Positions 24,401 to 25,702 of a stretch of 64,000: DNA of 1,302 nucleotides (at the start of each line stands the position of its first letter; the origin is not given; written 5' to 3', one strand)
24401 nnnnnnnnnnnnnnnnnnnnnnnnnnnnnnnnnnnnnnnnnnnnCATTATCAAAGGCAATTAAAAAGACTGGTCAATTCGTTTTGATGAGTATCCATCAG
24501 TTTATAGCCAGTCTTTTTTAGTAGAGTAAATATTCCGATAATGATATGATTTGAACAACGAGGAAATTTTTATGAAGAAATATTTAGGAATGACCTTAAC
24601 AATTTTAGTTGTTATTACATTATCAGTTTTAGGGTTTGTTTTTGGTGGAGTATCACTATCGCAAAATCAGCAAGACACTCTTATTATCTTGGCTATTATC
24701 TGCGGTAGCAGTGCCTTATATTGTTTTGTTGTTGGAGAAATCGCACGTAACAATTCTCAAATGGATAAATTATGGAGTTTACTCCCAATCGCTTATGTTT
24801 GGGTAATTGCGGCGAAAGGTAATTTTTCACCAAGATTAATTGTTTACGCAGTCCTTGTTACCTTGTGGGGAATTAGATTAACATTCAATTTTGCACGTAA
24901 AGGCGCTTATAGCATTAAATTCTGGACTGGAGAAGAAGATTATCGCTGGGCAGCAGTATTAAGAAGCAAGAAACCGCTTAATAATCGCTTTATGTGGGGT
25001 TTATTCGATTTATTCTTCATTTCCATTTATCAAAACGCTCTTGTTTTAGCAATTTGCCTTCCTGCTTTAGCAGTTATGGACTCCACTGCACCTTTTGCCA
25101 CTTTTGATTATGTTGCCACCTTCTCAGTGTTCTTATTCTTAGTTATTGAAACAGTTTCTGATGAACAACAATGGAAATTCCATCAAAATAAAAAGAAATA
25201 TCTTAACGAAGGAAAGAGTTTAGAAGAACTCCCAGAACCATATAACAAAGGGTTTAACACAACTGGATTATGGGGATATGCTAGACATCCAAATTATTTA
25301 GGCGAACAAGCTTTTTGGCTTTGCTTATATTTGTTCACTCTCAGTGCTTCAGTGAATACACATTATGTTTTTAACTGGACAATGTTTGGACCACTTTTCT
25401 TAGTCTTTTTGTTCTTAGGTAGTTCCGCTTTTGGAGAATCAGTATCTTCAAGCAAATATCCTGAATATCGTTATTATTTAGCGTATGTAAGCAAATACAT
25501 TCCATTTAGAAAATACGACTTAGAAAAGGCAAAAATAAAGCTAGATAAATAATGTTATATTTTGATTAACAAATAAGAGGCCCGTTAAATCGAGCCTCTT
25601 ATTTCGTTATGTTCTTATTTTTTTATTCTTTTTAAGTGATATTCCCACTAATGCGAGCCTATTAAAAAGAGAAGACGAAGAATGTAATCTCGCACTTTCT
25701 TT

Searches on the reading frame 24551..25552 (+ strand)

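Call 13: search_protein_families(library=pfam, proteins=[window:24551-25552:+], max_evalue=0.001)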
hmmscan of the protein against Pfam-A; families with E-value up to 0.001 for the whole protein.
window:24551-25552:+ (333 aa): 1 family
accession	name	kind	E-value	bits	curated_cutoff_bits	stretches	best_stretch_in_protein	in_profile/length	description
PF06966.17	DUF1295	-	3.3e-40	138.5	20.4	1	59-309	2-231/235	Protein of unknown function (DUF1295)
